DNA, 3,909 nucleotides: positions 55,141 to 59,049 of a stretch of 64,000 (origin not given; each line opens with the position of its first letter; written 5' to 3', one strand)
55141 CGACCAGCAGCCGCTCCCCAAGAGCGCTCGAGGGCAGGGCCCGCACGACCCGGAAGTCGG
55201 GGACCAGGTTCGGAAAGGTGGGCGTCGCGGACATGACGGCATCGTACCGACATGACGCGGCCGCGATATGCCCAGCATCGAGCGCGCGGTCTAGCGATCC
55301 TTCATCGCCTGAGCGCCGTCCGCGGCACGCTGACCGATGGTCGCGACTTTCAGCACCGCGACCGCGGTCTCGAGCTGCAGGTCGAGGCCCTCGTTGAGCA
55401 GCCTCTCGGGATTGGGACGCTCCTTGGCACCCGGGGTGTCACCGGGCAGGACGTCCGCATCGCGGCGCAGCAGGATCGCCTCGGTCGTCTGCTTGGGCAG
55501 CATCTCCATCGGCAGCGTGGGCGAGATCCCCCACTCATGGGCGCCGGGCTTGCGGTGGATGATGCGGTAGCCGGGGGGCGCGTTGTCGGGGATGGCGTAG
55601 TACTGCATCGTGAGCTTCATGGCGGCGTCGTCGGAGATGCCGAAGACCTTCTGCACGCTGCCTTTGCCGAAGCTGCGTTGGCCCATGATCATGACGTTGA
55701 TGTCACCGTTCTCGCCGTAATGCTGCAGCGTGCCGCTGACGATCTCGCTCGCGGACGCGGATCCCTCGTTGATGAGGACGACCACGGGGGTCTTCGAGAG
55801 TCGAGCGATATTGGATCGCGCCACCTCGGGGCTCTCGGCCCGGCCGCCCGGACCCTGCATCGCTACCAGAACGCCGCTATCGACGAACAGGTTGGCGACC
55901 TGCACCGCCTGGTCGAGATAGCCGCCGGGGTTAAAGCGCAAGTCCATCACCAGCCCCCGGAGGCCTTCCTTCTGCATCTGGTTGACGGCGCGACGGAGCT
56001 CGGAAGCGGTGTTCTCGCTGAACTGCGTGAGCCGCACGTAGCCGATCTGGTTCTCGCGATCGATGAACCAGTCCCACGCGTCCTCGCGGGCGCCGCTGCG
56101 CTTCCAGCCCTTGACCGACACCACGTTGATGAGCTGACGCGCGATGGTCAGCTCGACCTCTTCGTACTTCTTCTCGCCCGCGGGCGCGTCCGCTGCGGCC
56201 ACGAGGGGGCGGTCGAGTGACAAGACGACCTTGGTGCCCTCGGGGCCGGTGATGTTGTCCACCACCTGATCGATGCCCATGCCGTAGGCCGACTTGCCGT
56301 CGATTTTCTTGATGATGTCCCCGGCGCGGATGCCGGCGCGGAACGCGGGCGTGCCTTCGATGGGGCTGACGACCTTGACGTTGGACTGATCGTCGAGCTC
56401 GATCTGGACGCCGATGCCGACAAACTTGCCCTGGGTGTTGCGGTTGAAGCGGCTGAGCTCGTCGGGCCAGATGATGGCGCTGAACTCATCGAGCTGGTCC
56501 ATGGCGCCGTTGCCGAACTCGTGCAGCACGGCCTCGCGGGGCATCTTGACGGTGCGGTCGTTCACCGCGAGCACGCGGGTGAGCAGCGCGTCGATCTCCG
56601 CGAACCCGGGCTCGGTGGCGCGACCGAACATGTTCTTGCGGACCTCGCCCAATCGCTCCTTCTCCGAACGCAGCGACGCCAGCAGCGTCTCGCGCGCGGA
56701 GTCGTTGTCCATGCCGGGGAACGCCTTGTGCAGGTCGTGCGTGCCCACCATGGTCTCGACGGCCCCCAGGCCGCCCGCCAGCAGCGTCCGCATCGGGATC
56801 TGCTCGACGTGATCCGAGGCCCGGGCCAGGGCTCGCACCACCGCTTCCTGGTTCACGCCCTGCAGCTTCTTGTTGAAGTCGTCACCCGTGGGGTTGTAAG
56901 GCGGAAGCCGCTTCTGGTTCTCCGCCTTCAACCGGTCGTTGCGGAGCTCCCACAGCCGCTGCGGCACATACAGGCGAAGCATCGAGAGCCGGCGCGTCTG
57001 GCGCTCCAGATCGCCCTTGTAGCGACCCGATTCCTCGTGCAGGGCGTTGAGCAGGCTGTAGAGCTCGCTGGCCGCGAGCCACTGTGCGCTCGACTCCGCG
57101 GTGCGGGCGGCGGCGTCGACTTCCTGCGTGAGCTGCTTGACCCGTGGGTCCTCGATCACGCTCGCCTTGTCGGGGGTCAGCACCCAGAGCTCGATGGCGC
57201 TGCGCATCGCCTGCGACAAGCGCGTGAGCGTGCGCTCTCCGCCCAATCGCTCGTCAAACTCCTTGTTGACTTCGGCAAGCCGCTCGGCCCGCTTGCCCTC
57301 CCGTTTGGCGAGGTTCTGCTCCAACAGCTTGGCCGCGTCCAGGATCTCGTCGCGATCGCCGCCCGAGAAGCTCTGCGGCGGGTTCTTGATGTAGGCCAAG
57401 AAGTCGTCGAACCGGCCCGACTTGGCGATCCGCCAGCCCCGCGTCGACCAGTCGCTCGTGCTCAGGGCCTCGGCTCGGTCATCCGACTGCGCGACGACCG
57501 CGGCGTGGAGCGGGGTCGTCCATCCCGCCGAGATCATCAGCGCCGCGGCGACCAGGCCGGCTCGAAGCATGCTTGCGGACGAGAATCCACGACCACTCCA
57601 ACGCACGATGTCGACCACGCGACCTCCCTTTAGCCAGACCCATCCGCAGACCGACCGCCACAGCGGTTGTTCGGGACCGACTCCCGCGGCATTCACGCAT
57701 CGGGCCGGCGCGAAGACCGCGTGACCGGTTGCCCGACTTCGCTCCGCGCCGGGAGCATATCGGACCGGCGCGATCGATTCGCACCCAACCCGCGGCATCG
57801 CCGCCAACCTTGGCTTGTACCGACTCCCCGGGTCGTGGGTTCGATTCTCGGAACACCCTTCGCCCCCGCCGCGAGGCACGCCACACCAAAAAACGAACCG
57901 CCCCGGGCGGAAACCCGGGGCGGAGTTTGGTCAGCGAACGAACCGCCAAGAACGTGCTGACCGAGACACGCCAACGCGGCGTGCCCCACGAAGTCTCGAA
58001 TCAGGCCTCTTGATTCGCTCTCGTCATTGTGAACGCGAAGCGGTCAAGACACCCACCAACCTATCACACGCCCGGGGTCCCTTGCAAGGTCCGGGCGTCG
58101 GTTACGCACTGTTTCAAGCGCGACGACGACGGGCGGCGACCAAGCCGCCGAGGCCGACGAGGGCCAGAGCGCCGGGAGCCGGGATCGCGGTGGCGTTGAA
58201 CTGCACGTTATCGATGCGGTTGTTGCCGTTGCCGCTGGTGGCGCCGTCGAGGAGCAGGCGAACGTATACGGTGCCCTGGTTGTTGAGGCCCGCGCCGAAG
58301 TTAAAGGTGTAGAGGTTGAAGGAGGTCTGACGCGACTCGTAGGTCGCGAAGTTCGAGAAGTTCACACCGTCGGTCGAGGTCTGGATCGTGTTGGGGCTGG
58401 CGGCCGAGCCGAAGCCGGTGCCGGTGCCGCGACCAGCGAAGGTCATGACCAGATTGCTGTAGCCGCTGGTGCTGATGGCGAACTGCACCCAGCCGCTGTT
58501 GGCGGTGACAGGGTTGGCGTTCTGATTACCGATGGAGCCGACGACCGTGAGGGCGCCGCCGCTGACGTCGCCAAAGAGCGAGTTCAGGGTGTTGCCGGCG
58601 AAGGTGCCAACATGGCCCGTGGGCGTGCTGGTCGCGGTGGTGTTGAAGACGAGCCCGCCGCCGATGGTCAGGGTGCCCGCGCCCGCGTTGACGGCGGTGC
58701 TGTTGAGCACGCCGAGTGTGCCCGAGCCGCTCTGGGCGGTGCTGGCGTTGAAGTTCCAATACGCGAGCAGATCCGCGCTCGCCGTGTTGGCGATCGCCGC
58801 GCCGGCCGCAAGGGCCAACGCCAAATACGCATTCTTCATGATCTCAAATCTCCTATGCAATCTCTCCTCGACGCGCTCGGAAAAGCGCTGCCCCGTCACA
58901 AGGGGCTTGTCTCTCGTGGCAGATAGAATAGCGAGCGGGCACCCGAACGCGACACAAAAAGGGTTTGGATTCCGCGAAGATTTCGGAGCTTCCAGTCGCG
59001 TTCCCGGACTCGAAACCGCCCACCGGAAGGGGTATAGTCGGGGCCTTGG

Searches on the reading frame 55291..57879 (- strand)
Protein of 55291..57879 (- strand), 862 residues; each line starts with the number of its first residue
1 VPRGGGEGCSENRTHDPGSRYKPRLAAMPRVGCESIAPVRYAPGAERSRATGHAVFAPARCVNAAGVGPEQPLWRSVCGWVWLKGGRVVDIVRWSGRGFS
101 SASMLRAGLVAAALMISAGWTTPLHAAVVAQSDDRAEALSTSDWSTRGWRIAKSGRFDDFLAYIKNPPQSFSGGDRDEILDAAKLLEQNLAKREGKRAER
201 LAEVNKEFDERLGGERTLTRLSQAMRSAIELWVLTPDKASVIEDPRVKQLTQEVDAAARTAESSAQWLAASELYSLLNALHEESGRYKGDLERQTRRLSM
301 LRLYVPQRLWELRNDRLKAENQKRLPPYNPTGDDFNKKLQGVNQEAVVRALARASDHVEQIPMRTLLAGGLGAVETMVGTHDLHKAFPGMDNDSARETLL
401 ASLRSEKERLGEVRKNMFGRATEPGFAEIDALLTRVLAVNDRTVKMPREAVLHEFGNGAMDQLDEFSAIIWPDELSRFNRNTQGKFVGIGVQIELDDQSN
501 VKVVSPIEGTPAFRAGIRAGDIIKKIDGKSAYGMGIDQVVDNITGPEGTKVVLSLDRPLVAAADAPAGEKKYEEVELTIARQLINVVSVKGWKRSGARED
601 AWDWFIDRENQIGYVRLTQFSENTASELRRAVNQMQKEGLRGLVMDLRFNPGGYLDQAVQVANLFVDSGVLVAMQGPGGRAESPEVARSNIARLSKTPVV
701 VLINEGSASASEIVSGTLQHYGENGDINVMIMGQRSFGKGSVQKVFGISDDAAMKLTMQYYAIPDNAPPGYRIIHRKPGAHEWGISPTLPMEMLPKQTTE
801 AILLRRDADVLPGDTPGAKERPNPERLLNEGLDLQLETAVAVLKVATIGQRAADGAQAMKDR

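Call 53: search_protein_families(library=ncbifam, proteins=[window:55291-57879:-], max_evalue=0.00001)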
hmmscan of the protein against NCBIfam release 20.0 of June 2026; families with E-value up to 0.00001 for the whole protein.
window:55291-57879:- (862 aa): 10 families
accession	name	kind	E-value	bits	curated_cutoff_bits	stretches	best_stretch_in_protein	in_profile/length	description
TIGR03900.1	prc_long_Delta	hypoth_equivalog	1.4e-74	251.6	660.95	1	457-764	110-388/973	MXAN_5808 family serine peptidase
TIGR00225.1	prc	subfamily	4.5e-73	246.2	218.6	1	453-766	17-300/335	C-terminal processing peptidase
NF045590.1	Cterm_S41_CtpC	exception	8.5e-65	219.1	665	1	464-765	93-363/418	carboxyl-terminal processing protease CtpC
NF052377.1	lmo1851_S41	exception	2.8e-60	204.3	725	1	452-766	71-353/468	lmo1851 family serine protease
NF045588.1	Cterm_S41_CtpA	exception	6e-59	199.9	625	1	462-766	85-362/401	carboxyl-terminal processing protease CtpA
NF045589.1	Cterm_S41_CtpB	exception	2e-56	191.5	633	1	462-765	91-365/416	carboxyl-terminal processing protease CtpB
NF045591.1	Cterm_S41_CtpZ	exception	2.7e-49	168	525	1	464-765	88-359/403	carboxyl-terminal processing protease CtpZ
NF051464.1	tail_spec_CT441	exception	4.2e-47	161.2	700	1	460-755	220-500/645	tail-specific protease Tsp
NF008388.1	PRK11186.1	exception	4e-29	101.5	825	1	441-745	200-483/663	carboxy terminal-processing peptidase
NF058627.1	S41_Gfo1087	equivalog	2.8e-16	59.5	455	1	609-663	221-275/489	GFO_1087 family putative carboxy terminal peptidase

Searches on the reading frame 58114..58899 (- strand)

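Call 53: search_protein_families(library=ncbifam, proteins=[window:58114-58899:-], max_evalue=0.00001)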
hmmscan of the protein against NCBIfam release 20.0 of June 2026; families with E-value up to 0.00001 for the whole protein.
window:58114-58899:- (261 aa): 1 family
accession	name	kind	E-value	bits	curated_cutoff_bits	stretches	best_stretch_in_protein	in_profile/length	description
NF038120.1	PEP_CTERM_QFxxD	subfamily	8.3e-06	25.8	80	1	175-260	137-214/215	NF038120 family PEP-CTERM protein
